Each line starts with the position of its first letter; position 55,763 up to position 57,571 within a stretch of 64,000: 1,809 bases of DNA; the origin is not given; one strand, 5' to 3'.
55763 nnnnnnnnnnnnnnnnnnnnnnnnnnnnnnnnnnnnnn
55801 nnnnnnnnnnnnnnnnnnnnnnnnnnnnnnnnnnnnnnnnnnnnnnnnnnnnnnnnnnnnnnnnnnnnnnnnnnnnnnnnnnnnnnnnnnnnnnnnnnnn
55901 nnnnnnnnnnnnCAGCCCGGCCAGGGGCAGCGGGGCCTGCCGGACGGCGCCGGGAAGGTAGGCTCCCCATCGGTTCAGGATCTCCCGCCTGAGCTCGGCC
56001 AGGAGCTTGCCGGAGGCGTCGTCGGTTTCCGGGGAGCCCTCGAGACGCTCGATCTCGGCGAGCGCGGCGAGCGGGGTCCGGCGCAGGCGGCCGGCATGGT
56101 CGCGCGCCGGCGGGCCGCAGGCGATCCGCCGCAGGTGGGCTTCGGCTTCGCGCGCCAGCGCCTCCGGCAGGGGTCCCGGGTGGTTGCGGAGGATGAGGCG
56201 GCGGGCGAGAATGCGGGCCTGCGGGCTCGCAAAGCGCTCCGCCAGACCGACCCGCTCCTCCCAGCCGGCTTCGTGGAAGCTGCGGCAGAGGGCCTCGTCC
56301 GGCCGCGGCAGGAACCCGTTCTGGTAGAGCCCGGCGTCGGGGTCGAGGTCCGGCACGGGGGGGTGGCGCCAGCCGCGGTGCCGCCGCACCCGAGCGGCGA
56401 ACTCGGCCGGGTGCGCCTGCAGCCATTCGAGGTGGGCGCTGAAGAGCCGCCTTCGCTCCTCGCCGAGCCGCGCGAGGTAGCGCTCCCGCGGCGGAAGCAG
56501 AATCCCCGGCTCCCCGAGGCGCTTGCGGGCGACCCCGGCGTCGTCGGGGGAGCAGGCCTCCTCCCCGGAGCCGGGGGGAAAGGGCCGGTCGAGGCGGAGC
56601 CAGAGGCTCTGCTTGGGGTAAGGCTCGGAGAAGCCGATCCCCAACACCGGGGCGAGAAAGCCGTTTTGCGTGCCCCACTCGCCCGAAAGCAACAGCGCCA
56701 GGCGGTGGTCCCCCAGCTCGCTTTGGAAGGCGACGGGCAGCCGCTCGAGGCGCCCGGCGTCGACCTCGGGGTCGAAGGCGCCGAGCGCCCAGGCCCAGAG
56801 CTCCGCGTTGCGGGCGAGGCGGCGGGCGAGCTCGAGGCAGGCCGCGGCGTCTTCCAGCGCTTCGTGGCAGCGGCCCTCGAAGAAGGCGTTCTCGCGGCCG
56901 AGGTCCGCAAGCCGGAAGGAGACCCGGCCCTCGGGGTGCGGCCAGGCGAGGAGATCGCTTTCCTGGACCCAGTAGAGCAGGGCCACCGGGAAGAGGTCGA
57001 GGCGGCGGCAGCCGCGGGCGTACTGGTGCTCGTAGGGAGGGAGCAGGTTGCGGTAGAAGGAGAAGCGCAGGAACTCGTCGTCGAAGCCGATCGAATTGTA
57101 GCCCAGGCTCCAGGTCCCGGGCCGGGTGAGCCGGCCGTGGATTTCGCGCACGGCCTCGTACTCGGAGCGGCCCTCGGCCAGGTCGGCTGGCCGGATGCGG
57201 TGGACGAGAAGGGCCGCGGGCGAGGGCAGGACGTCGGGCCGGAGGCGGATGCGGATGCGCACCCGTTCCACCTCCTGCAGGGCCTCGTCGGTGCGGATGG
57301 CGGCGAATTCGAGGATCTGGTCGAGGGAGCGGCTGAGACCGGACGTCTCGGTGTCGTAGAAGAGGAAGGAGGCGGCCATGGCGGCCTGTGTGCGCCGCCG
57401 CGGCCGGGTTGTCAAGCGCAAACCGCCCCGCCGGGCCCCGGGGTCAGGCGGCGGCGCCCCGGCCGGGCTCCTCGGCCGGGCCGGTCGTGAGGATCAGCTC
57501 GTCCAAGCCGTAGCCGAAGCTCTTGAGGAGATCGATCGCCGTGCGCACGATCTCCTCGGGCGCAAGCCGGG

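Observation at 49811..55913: Translationally coupled operon mixing phospholipid head-group, glycosyl-transfer, LtaS-like and pterin/pyrimidine-type enzymes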

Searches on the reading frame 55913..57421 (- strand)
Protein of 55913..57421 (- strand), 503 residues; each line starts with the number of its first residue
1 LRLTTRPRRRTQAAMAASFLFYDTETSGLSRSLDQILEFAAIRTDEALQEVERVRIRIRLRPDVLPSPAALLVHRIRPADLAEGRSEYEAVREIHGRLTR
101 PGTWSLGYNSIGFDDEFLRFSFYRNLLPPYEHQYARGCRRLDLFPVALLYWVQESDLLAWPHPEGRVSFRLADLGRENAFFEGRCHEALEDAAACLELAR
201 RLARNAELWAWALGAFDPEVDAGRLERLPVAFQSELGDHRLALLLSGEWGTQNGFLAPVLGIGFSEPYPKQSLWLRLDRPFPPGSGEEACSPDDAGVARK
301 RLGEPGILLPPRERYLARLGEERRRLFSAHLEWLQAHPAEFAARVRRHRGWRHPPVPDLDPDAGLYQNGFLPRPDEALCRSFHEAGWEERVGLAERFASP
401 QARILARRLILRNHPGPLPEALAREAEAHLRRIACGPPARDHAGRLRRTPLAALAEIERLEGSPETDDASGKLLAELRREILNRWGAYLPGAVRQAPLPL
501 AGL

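Call 6: search_protein_families(library=pfam, proteins=[window:55913-57421:-], max_evalue=0.01)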
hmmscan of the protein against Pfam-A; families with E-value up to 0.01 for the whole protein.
window:55913-57421:- (503 aa): 2 families
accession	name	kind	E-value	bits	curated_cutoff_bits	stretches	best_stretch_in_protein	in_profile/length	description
PF00929.31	RNase_T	-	3.4e-15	57.4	24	1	21-198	2-163/164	Exonuclease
PF08411.15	Exonuc_X-T_C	-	7.4e-07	29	27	1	326-477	119-263/269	Exonuclease C-terminal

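Call 7: search_protein_families(library=ncbifam, proteins=[window:55913-57421:-], max_evalue=0.01)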
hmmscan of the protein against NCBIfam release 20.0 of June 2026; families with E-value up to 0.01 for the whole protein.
window:55913-57421:- (503 aa): 6 families
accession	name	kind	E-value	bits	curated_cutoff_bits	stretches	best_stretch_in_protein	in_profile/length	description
NF008746.0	PRK11779.1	equivalog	1.2e-51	175.8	260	1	13-213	3-207/477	exodeoxyribonuclease I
NF006601.0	PRK09145.1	equivalog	1.8e-07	30.8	189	1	19-93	31-104/207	3'-5' exonuclease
TIGR01405.1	polC_Gram_pos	equivalog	0.00011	20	1043.45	1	15-132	187-298/1211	DNA polymerase III subunit alpha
NF003765.0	PRK05359.1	equivalog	0.00024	20.6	106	1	15-58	4-48/189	oligoribonuclease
NF001688.0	PRK00448.1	equivalog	0.0056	14.2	873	1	13-128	419-528/1445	PolC-type DNA polymerase III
NF004719.0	PRK06063.1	equivalog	0.0095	14.9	389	0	12-91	11-85/331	DEDDh family exonuclease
